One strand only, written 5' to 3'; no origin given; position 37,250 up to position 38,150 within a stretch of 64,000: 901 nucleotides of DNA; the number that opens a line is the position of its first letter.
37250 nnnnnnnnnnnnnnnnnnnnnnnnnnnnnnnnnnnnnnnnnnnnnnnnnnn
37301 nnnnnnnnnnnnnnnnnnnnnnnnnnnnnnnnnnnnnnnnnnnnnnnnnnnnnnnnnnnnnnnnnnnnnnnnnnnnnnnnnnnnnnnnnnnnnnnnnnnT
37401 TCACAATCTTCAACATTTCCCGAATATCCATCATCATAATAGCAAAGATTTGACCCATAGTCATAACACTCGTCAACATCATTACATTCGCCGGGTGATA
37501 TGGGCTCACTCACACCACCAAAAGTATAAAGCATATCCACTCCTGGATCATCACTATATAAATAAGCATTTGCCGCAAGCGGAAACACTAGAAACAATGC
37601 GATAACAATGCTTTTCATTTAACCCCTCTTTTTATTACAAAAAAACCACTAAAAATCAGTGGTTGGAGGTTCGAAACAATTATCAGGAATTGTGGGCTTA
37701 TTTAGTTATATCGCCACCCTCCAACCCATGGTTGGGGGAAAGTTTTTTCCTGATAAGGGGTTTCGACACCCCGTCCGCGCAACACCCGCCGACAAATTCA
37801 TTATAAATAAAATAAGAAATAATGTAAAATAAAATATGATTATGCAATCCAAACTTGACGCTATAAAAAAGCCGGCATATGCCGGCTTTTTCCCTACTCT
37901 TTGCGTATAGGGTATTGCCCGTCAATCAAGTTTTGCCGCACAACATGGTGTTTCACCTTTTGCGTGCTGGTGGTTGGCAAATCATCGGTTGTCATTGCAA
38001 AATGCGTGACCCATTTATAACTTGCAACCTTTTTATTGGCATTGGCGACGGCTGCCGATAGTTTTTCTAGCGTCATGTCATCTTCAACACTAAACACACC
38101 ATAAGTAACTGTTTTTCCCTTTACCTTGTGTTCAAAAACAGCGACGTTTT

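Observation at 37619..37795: Copy 2 leader: the 3' switch region is nearly identical to copy 1 although the downstream coding sequences diverge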

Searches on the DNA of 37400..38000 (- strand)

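Call 6: search_rna_families(source=window, start=37400, end=38000, threshold=evalue, max_evalue=10, show_alignments=3)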
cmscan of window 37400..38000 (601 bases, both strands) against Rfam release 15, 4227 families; matches with E-value up to 10: 21.
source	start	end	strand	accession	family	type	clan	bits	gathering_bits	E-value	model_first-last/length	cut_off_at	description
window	37860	37930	-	RF02074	STnc240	Gene; sRNA;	-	25.9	55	0.14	1-77/77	no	Enterobacterial sRNA STnc240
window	37806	37899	+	RF02053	STnc430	Gene; sRNA;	-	24.5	47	0.14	1-162/162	no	Enterobacterial sRNA STnc430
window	37828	37898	+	RF02064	STnc370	Gene; sRNA;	-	23.4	54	1.2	1-71/71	no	Enterobacterial sRNA STnc370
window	37819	37892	+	RF00112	CyaR_RyeE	Gene; sRNA;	-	20.7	47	0.35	1-85/85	no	CyaR/Rye RNA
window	37863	37943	-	RF00370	sroD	Gene; sRNA;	-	20.5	50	0.16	1-86/86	no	sroD RNA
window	37858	37971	-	RF02053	STnc430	Gene; sRNA;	-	19.6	47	1.5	1-162/162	no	Enterobacterial sRNA STnc430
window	37862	37913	-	RF00506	Thr_leader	Cis-reg; leader;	-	19.3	55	0.41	1-118/118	no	Threonine operon leader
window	37863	37929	-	RF02891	AgrB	Gene; antisense;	-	19.2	40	1.1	1-84/84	no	ArsR-gov region gene B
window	37804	37896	+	RF02073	STnc260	Gene; sRNA;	-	18.7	100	3.5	1-176/176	no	Salmonella enterica sRNA STnc260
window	37866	37891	+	RF00506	Thr_leader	Cis-reg; leader;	-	18.5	55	0.67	82-114/118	no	Threonine operon leader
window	37782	37915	-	RF00007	U12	Gene; snRNA; splicing;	CL00006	18.3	53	0.26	1-151/151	no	U12 minor spliceosomal RNA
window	37640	37726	-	RF00019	Y_RNA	Gene;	-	18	38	0.65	1-96/96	no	Y RNA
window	37809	37891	-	RF02900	AaHKsRNA82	Gene; sRNA;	-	17.9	51.4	6.8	1-81/81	no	Aggregatibacter sRNA 82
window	37865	37891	-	RF02063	STnc350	Gene; sRNA;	-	17.5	60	1.5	35-61/68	no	Salmonella enterica sRNA STnc350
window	37791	37925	-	RF01775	RsaOG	Gene; sRNA;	-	16.7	50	6.3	1-147/147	no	RNA S.aureus Orsay G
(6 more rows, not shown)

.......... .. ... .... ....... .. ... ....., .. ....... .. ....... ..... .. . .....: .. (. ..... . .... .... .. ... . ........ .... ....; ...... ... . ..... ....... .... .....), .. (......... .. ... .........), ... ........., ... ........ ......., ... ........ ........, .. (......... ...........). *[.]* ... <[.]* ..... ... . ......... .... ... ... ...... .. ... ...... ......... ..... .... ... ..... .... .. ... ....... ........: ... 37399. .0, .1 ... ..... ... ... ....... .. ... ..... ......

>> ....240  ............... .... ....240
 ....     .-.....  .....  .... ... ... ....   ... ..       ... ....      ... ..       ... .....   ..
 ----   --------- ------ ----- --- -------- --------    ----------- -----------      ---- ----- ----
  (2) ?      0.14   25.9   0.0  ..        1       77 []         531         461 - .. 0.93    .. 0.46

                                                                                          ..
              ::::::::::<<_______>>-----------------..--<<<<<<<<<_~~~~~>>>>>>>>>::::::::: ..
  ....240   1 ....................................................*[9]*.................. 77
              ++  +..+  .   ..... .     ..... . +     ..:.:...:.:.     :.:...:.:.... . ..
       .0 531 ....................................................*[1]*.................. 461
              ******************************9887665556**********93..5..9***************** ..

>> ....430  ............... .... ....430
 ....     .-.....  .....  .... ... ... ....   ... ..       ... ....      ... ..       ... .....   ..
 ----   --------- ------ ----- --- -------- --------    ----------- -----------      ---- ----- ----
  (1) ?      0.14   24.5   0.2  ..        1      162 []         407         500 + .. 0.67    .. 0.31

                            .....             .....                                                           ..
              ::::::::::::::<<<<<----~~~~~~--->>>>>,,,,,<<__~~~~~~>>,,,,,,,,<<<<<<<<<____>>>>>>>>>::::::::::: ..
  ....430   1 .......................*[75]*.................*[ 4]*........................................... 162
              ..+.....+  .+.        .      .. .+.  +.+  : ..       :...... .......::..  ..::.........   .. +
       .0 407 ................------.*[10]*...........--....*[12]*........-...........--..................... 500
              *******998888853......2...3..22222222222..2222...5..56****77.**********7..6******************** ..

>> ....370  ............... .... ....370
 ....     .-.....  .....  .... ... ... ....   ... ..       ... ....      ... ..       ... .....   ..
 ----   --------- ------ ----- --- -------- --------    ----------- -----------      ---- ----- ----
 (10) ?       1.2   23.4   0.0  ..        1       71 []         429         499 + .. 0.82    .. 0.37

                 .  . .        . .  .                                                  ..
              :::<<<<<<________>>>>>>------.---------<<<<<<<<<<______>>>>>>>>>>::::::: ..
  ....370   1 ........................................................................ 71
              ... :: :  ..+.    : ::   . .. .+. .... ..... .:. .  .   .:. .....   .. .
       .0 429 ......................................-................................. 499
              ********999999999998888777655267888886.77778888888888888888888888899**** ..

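Call 51: build_rna_model(alignment_id=A2, structure=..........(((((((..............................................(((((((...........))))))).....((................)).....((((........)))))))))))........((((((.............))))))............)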
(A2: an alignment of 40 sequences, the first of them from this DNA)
Model R1 built from alignment A2 (40 sequences, 186 columns); structure: as given.
model positions 147; base pairs 26; branch points 3; effective number of sequences 2.69; information 0.59 bits per position. Calibrated on 0.2 Mb of random sequence (short: E-values are rough).
structure used (alignment columns):
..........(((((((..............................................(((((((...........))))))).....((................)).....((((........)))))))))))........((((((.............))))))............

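Call 52: search_with_rna_model(model_id=R1, source=window, max_evalue=10, show_alignments=3)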
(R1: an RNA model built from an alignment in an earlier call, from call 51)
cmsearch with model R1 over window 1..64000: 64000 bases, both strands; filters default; matches with E-value up to 10: 8.
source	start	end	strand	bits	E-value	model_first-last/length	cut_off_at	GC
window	51541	51696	-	127.1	1.9e-30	1-147/147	no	0.42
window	37636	37776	-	122.6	2.5e-29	1-147/147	no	0.43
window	5687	5890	+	87.1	2.3e-20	1-147/147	no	0.39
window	40392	40548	+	77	8e-18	1-147/147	no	0.46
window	17925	18062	+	12.9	0.12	1-147/147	no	0.42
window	5661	5710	-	11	0.35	1-147/147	no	0.42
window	37622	37693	+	8.9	1.2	16-105/147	no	0.33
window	37719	37737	+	6.8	3.9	43-61/147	no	0.63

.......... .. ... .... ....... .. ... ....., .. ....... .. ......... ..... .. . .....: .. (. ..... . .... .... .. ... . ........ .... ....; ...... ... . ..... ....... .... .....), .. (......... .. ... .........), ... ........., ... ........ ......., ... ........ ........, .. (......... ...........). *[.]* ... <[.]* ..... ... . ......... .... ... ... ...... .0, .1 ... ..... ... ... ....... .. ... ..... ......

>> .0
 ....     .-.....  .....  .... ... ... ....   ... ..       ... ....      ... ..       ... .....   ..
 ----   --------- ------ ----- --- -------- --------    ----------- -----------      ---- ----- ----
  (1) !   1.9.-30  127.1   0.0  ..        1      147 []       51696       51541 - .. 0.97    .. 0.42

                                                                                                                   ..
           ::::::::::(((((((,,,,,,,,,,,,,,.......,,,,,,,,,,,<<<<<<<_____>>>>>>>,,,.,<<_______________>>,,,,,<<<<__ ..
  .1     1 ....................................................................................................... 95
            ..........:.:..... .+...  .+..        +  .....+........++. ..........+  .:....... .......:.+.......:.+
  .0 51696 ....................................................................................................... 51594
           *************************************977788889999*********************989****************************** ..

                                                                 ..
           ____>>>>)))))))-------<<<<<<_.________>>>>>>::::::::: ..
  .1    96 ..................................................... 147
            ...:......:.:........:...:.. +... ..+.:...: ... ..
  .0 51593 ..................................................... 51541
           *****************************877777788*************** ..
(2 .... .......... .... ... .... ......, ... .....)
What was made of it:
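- Checked: A covariance model finds four in the window (call 52).
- The family is multi-copy in one genome (call 52).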

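Call 58: search_with_rna_model(model_id=R1, sources=[window, L001, L004, L005, L006, L007, L012, L013, L014, L015, L016, L017, L018, L019, L020, L021, L022, L023, L024, L025, L026, L027, L028, L029, L030, L031, L032, L033, L034, L035, L036, L037, L038, L039, L040, L041, L042, L043, L044, L045, L046, L047, L048, L049, L050, L051, L052, L053, L054, L055, L056, L057, L058, L059, L060, L061, L062, L063, L064, L065, L066, L067, L068, L069, L070, L071, L072, L073, L074, L075, L076, L077, L078, L079, L080, L081, L082, L083, L084, L085, L086, L087, L088, L089, L090, L091, L092, L094, L095, L096, L097, L098, L099, L100, L101, L102, L103, L104, L105, L106], max_evalue=0.001, make_alignment=true)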
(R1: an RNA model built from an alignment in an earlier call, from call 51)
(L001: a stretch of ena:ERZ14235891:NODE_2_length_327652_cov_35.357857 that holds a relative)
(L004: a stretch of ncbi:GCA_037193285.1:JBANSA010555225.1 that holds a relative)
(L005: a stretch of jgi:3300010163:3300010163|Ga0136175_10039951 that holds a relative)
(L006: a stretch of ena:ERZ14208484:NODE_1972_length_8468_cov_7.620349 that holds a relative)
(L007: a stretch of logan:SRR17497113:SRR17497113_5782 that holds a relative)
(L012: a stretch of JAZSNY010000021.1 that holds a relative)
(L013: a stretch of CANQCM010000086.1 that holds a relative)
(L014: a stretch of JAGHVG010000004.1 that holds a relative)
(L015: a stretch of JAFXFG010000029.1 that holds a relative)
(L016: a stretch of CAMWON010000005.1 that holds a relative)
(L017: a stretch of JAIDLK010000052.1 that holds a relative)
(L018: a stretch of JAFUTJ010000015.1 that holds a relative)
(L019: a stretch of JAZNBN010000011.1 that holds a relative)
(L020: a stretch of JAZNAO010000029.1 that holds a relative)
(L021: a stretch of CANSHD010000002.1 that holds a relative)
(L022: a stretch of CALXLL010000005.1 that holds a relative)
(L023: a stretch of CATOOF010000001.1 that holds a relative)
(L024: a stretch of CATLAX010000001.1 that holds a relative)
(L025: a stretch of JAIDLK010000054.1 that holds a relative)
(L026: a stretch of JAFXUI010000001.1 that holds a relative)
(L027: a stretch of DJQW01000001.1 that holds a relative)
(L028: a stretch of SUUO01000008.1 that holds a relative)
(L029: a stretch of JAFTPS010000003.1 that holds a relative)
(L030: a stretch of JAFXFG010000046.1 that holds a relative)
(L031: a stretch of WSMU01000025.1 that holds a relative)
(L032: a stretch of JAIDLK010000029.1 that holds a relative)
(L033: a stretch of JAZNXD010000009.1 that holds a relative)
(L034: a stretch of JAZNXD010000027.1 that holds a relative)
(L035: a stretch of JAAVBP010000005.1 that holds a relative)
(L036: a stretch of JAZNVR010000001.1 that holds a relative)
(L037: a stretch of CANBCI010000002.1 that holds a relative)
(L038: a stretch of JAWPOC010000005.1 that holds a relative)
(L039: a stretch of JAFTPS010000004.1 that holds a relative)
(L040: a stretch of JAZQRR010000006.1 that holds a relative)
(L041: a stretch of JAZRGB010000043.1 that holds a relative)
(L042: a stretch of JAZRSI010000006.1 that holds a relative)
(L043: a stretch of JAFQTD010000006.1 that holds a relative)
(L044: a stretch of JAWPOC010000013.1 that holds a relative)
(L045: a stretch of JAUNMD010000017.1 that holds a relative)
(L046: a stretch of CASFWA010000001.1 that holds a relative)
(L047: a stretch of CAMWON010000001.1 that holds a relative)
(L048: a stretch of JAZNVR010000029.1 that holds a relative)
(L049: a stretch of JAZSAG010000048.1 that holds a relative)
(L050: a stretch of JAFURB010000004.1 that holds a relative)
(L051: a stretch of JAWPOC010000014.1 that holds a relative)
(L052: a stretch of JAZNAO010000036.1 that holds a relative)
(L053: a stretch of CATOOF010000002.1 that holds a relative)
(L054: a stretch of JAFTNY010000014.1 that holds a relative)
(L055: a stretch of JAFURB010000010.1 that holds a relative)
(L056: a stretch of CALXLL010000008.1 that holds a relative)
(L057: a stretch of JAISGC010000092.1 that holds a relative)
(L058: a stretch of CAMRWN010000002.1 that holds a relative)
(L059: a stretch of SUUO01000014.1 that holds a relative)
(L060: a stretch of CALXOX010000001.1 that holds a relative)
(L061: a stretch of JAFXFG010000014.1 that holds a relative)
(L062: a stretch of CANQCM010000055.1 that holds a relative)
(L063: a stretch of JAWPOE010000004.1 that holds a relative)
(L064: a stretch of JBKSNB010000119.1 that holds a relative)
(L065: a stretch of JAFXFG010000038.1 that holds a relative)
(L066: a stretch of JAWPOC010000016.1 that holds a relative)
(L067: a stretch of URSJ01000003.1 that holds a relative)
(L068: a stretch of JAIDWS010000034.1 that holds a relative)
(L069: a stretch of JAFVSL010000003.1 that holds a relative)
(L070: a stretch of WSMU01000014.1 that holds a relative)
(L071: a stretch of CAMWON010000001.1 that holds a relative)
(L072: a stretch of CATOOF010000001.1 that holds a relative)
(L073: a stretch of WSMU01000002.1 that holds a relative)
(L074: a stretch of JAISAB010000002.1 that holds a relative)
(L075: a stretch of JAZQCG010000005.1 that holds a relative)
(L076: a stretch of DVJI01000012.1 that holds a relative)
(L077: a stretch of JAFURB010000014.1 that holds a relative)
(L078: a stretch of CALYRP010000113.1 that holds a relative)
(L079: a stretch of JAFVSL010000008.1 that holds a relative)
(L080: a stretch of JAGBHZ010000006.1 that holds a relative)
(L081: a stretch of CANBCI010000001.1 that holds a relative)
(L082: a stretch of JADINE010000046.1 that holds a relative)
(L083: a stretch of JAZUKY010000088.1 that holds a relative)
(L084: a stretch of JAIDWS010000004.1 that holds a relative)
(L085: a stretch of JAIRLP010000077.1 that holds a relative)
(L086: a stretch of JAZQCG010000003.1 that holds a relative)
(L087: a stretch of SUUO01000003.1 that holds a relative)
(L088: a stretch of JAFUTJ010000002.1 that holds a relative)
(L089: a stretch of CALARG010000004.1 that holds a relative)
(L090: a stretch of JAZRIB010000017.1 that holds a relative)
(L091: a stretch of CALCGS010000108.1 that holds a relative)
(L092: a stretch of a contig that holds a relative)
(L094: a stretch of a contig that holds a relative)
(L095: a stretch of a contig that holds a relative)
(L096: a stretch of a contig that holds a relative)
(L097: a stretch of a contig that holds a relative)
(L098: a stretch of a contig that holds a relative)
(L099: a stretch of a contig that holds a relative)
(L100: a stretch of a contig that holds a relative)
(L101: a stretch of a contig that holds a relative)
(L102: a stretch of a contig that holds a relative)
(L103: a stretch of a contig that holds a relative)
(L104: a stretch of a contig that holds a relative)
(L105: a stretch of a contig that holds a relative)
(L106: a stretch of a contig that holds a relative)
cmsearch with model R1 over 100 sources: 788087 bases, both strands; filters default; matches with E-value up to 0.001: 120.
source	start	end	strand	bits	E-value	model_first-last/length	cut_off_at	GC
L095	5185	5319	+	134.4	3.3e-31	1-147/147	no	0.4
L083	2875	3029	-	132.3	1.1e-30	1-147/147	no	0.43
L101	4912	5067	-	131.2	2.2e-30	1-147/147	no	0.4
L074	5432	5587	-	127.9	1.4e-29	1-147/147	no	0.51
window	51541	51696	-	127.1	2.3e-29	1-147/147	no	0.42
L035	1741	1882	-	126.6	3.1e-29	1-147/147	no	0.42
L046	730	884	-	126.6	3.1e-29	1-147/147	no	0.39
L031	2426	2565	-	126.4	3.4e-29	1-147/147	no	0.41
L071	1662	1796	+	124.8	8.6e-29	1-147/147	no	0.41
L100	7520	7675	+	124.5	1e-28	1-147/147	no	0.45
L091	2216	2378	-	124.5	1e-28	1-147/147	no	0.36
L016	4794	4929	+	123.5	1.9e-28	1-147/147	no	0.44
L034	4491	4629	+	123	2.5e-28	1-147/147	no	0.38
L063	4051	4204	-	122.6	3.1e-28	1-147/147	no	0.46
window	37636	37776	-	122.6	3.1e-28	1-147/147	no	0.43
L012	3311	3449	-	122.6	3.2e-28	1-147/147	no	0.42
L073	5083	5222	-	122.3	3.8e-28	1-147/147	no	0.45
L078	2236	2394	-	121.7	5.2e-28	1-147/147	no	0.44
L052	536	700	+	121.5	6.1e-28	1-147/147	no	0.45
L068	6670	6825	-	120.9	8.3e-28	1-147/147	no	0.46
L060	5423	5576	-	120.5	1e-27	1-147/147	no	0.41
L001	2840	2980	+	120.5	1.1e-27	1-147/147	no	0.43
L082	969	1126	-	120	1.4e-27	1-147/147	no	0.44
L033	7447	7576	-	119.2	2.2e-27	1-147/147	no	0.42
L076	2853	3006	-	119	2.5e-27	1-147/147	no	0.42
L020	7765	7927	+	118.7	3e-27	1-147/147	no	0.44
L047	3887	4039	-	117.9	4.8e-27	1-147/147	no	0.43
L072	627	762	-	116.3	1.2e-26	1-147/147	no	0.43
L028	5105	5266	+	114.5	3.4e-26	1-147/147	no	0.41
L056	5531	5692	+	114.4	3.6e-26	1-147/147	no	0.43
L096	4623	4785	+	114.3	3.8e-26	1-147/147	no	0.4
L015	3818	3979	+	113.8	5.1e-26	1-147/147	no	0.46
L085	5134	5294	-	113.5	6e-26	1-147/147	no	0.42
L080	5191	5358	+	112.3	1.2e-25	1-147/147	no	0.4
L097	5318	5484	-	112.1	1.4e-25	1-147/147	no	0.4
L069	3754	3924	-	111.5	1.9e-25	1-147/147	no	0.4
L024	2248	2383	+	111.4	2.1e-25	1-147/147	no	0.47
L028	411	576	-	111.3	2.2e-25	1-147/147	no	0.39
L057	5273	5427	-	110.2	4.1e-25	1-147/147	no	0.48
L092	4812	4999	-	109.1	8.1e-25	1-147/147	no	0.45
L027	1442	1604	+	107.8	1.7e-24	1-147/147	no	0.46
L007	1945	2105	+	107.7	1.8e-24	1-147/147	no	0.4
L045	1723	1885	+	107.6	1.9e-24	1-147/147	no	0.45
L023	1561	1721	-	107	2.7e-24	1-147/147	no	0.44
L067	2214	2372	-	106.1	4.6e-24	1-147/147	no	0.45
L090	2939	3135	-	104.2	1.3e-23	1-147/147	no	0.44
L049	1264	1462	-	103.7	1.8e-23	1-147/147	no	0.41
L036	7049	7249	-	103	2.8e-23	1-147/147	no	0.42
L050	226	374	+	102.8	3.2e-23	1-147/147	no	0.4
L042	2582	2781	-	102.4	3.8e-23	1-147/147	no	0.44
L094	2186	2399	+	102.2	4.3e-23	1-147/147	no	0.41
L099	1447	1622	-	102.1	4.6e-23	1-147/147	no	0.43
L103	5859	6064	-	101.8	5.4e-23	1-147/147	no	0.42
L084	2972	3198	+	101.7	5.8e-23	1-147/147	no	0.48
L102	5529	5755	+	100.3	1.3e-22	1-147/147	no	0.4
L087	5093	5305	-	100.3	1.3e-22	1-147/147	no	0.44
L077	346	511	+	100.2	1.3e-22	1-147/147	no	0.42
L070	3739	3936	-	99.6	1.9e-22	1-147/147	no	0.46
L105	2308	2436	+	99.5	2.1e-22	1-147/147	no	0.45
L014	7196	7400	+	99.3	2.4e-22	1-147/147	no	0.4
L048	123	321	-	99.3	2.4e-22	1-147/147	no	0.43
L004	2748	2979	+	99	2.8e-22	1-147/147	no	0.43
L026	1388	1580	+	98.8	3.1e-22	1-147/147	no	0.44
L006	472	672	+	98.7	3.2e-22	1-147/147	no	0.43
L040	3510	3705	+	98.7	3.2e-22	1-147/147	no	0.44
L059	4388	4605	-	98.7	3.3e-22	1-147/147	no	0.4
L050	7548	7757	-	98.4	4e-22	1-147/147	no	0.43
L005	2387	2616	+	98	4.8e-22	1-147/147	no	0.45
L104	3721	3924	-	97.9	5.3e-22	1-147/147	no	0.45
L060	347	505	-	97.8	5.6e-22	1-147/147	no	0.38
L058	3605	3759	-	97.6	6.2e-22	1-147/147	no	0.43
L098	5880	6091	+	97.4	7.2e-22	1-147/147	no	0.42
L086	1555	1752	+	97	8.9e-22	1-147/147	no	0.39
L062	3497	3704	-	96.2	1.4e-21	1-147/147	no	0.4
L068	2399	2550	+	95.7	1.9e-21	1-147/147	no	0.43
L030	4735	4933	+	95.5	2.2e-21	1-147/147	no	0.47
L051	3303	3510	+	95.3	2.3e-21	1-147/147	no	0.43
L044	767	960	-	95.3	2.4e-21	1-147/147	no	0.47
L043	3397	3591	+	95.1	2.7e-21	1-147/147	no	0.44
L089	3347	3547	+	94.7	3.3e-21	1-147/147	no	0.42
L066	692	894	-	94.5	3.7e-21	1-147/147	no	0.39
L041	1863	2070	-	94.3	4.2e-21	1-147/147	no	0.44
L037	7311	7456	+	94.2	4.5e-21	1-147/147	no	0.43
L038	442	641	-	94.1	4.7e-21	1-147/147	no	0.44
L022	3337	3536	+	93.9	5.5e-21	1-147/147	no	0.44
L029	4408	4604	-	93.8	5.6e-21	1-147/147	no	0.45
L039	7496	7692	+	93.8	5.7e-21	1-147/147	no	0.39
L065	138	343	-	92.6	1.1e-20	1-147/147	no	0.45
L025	1053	1285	-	92.1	1.6e-20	1-147/147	no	0.45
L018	5838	6004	-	91.6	2.1e-20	1-147/147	no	0.44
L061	2504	2704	-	91.3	2.5e-20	1-147/147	no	0.45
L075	1473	1716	-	91.1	2.8e-20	1-147/147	no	0.39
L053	5410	5615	-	91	3e-20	1-147/147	no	0.46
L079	1500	1715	+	90.8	3.2e-20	1-147/147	no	0.46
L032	6193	6391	+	90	5.2e-20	1-147/147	no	0.46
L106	59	256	-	89.7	6e-20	1-147/147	no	0.43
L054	5520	5722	-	89.6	6.5e-20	1-147/147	no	0.42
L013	498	698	-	86.4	4.1e-19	1-147/147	no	0.41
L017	3852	4049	+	85.4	7.6e-19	1-147/147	no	0.4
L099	3617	3799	+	85.1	9.1e-19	1-147/147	no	0.51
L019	4574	4772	-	84.6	1.2e-18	1-147/147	no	0.42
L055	1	153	+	83.5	2.2e-18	20-147/147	5'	0.41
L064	383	585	+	81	9.4e-18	1-147/147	no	0.38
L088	1200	1376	-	78.1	5.2e-17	1-147/147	no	0.42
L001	69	225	-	74.8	3.4e-16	1-147/147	no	0.48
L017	753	953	+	70.2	5.1e-15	1-147/147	no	0.47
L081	4065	4225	-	69.8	6.5e-15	1-147/147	no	0.43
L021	6887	7040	-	68.1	1.7e-14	1-147/147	no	0.42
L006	2375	2575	-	67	3.3e-14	1-147/147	no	0.47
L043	1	131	-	66.3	4.8e-14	1-124/147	3'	0.41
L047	4130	4285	+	65.2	9.4e-14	1-147/147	no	0.4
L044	3388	3600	+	64.1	1.7e-13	1-147/147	no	0.44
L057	4045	4207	-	63.9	1.9e-13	1-147/147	no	0.52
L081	6556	6746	-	56.2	1.7e-11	1-147/147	no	0.43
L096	1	102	-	51.8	2.3e-10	1-84/147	3'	0.36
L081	4304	4464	-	50.2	5.6e-10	1-147/147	no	0.39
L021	7105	7275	-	39.5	2.9e-07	1-147/147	no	0.39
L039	3773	3974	+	29.8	7.6e-05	1-147/147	no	0.45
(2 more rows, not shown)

Alignment A3: 120 matches aligned to the model, 398 columns, each read 5' to 3' on its own strand. Consensus structure (alignment columns), stored with it:
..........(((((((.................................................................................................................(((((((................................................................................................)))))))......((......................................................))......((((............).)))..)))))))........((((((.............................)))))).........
